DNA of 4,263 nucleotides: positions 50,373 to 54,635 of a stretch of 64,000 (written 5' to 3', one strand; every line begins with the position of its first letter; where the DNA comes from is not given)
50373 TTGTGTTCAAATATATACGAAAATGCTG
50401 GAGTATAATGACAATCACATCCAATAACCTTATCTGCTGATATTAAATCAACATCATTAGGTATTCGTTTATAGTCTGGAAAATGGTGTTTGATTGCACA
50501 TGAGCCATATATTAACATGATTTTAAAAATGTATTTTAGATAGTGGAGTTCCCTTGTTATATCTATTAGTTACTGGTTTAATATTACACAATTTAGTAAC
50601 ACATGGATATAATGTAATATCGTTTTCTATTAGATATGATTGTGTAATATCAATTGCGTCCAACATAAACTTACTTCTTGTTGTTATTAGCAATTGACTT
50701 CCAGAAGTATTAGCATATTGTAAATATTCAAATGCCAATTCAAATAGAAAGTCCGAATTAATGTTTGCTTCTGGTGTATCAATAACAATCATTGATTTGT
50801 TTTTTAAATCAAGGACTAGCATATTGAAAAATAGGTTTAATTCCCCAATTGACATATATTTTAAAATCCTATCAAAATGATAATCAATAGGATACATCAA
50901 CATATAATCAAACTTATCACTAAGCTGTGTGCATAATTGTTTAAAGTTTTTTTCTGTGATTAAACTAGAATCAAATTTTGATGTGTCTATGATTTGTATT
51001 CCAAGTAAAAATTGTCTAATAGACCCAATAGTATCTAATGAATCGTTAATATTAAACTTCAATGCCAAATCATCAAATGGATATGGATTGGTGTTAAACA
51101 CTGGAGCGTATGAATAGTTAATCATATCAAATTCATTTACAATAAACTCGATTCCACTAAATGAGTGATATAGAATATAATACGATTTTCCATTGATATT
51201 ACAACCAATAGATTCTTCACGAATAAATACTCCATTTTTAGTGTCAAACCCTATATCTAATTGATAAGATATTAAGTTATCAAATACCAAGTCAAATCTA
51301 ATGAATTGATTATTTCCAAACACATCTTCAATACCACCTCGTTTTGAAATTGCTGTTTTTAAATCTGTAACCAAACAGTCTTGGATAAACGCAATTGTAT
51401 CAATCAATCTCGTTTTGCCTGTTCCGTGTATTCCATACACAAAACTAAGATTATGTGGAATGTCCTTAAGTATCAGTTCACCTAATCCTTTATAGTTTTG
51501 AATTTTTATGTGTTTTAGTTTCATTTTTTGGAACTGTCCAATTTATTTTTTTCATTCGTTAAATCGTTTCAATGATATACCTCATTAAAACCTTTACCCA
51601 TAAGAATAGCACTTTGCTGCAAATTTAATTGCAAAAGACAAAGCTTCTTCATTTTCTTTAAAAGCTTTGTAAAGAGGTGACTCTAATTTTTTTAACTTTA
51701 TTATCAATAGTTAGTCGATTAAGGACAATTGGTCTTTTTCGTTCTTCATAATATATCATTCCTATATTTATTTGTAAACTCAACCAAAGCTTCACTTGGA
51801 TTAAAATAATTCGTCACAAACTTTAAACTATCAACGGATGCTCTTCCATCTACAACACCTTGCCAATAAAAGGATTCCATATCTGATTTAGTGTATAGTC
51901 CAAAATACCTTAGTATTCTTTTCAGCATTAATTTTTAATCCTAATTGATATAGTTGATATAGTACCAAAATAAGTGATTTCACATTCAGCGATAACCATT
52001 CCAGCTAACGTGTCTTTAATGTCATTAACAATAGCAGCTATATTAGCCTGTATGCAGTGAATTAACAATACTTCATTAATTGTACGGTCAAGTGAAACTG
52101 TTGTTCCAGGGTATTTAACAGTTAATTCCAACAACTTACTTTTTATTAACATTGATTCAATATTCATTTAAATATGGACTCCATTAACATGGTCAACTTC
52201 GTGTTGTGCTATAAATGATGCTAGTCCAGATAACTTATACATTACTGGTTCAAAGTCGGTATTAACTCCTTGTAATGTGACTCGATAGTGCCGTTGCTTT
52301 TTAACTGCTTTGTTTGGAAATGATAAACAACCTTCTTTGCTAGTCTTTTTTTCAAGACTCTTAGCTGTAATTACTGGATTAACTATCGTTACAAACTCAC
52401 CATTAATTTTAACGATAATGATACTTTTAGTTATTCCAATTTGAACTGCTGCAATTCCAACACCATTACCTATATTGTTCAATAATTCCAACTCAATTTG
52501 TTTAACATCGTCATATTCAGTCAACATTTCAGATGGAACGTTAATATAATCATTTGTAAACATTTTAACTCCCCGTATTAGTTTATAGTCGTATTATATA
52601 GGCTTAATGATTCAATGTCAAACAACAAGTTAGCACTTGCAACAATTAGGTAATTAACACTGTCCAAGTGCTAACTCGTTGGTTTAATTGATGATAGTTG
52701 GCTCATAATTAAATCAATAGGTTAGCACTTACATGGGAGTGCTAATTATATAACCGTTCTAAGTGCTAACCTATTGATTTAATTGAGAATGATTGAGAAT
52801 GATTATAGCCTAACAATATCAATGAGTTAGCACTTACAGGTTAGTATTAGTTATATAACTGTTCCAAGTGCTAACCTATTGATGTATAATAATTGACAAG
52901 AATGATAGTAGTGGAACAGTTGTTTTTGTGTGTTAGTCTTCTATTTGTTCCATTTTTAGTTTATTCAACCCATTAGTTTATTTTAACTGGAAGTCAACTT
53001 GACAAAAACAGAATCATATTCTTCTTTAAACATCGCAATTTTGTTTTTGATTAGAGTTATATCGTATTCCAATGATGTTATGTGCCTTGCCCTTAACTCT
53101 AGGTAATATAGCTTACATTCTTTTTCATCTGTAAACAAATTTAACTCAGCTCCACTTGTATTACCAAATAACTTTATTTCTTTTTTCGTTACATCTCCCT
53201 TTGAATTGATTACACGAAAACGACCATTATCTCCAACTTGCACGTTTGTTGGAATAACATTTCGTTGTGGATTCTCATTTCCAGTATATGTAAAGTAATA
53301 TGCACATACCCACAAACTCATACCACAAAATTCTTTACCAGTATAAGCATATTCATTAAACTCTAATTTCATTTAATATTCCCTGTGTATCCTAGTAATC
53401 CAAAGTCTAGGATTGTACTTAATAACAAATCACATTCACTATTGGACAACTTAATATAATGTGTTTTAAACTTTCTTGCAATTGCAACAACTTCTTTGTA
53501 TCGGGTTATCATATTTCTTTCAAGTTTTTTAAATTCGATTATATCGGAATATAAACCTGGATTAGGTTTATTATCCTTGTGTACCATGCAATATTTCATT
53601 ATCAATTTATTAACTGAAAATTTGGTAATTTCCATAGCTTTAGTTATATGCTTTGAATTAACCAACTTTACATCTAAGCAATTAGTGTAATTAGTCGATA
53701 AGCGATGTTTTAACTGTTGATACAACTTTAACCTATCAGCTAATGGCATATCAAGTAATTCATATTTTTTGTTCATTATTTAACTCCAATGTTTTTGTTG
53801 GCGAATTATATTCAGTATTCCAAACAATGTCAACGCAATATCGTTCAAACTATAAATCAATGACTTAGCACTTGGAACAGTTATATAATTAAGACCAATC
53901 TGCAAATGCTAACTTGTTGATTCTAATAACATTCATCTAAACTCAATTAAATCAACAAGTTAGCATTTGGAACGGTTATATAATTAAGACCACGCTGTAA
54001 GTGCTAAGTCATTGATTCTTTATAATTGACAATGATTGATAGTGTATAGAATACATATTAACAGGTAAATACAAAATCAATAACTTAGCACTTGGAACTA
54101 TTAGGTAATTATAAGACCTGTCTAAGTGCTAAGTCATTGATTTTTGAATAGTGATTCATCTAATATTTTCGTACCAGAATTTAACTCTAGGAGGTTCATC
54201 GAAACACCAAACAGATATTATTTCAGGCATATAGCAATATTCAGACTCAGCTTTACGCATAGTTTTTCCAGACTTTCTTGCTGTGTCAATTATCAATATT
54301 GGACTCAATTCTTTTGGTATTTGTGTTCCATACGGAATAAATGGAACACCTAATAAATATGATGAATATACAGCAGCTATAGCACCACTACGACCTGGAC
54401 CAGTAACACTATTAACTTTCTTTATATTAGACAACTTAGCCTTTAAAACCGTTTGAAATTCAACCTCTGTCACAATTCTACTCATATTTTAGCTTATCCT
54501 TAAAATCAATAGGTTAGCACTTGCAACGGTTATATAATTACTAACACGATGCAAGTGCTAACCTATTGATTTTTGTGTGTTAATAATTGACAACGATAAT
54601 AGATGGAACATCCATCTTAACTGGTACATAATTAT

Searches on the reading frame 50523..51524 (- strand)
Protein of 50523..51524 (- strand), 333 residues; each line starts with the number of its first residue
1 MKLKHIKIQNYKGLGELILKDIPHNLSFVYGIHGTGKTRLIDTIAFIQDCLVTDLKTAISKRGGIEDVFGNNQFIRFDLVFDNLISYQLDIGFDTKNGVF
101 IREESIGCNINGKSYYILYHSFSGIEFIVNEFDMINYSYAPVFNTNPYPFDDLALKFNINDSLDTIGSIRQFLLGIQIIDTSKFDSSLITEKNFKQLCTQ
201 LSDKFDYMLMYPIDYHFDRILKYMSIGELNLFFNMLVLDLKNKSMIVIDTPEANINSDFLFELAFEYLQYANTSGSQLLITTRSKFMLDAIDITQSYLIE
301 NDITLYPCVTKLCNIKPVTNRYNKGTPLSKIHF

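Call 7: search_protein_families(library=pfam, proteins=[window:50523-51524:-])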
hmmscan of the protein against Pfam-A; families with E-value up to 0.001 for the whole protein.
window:50523-51524:- (333 aa): 2 families
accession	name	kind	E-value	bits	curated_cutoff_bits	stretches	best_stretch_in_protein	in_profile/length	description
PF02463.25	SMC_N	-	3.4e-06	27.1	40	1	3-47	2-47/220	RecF/RecN/SMC N terminal domain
PF13304.12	AAA_21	-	2.4e-05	25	27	0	224-286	238-301/304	AAA domain, putative AbiEii toxin, Type IV TA system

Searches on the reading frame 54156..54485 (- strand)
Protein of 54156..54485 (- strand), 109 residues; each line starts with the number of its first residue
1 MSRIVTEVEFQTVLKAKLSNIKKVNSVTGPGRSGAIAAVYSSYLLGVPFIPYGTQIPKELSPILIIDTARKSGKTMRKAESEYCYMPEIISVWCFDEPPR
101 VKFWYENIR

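Call 45: find_related_loci(query=window:54156-54485:-, collection=viral_contigs, flank=10000)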
Query window:54156-54485:- (109 aa) in viral_contigs; peptide patterns used: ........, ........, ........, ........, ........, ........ (x = any residue, [..] = any of these).
28 stretches matched a pattern; 3 encode a relative of the query (tblastn E <= 1e-3); 3 distinct loci.
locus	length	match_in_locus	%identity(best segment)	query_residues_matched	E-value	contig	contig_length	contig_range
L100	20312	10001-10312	56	3-106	1e-37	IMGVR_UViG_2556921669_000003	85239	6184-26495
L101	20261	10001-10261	61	19-106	1e-34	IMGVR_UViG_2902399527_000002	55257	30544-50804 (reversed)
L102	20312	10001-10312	54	3-106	2e-31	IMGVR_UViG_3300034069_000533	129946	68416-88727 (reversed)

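Call 48: find_homologous_proteins(query=window:54156-54485:-, max_evalue=0.00001)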
Query window:54156-54485:- (109 aa): 344 proteins with E <= 0.00001 among 348 candidates; the best 120 are listed.
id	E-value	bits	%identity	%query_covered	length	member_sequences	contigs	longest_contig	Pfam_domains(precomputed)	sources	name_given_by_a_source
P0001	1.2e-63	230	99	96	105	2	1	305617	-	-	-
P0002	4.4e-39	151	68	99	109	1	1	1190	-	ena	-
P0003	6.5e-37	144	60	100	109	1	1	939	-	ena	-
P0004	5.7e-34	134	58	96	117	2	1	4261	-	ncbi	-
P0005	7.4e-33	131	62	95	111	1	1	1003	-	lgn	-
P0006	8.6e-33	130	57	98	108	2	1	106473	-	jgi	jgi:adenine/guanine phosphoribosyltransferase-like PRPP-binding protein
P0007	1.2e-32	130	62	95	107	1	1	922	-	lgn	-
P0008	6.5e-32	128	59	98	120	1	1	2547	-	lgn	-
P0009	1.3e-31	127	61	94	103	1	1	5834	-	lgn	-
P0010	1.7e-31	126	59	97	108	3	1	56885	-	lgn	-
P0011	2.1e-31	126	62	94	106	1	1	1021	-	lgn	-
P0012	2.2e-31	126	58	97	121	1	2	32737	-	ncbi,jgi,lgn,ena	jgi:hypothetical protein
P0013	2.8e-31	126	59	95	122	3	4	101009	-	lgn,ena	-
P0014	2.9e-31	126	57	97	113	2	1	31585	-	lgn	-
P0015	5.5e-31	125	56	96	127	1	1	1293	-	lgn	-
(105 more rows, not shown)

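Call 49: find_encoding_contigs(protein=P0001, flank=10000, max_places=6)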
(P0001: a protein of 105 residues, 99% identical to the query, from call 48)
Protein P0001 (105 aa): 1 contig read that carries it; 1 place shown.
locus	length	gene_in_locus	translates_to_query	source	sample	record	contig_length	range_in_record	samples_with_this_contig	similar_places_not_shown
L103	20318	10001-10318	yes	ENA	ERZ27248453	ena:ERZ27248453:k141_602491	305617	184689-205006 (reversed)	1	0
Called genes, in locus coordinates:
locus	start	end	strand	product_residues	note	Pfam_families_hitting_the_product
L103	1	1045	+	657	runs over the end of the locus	PF21995:RNR-II_ins_dom (weak)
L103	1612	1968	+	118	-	-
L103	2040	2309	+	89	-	-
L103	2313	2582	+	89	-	-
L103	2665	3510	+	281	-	-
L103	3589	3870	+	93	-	-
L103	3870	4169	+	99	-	-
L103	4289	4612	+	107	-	-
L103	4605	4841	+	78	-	-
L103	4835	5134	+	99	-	-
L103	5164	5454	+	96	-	-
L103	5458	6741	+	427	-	-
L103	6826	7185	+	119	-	-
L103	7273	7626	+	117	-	-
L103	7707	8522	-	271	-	-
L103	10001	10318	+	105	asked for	-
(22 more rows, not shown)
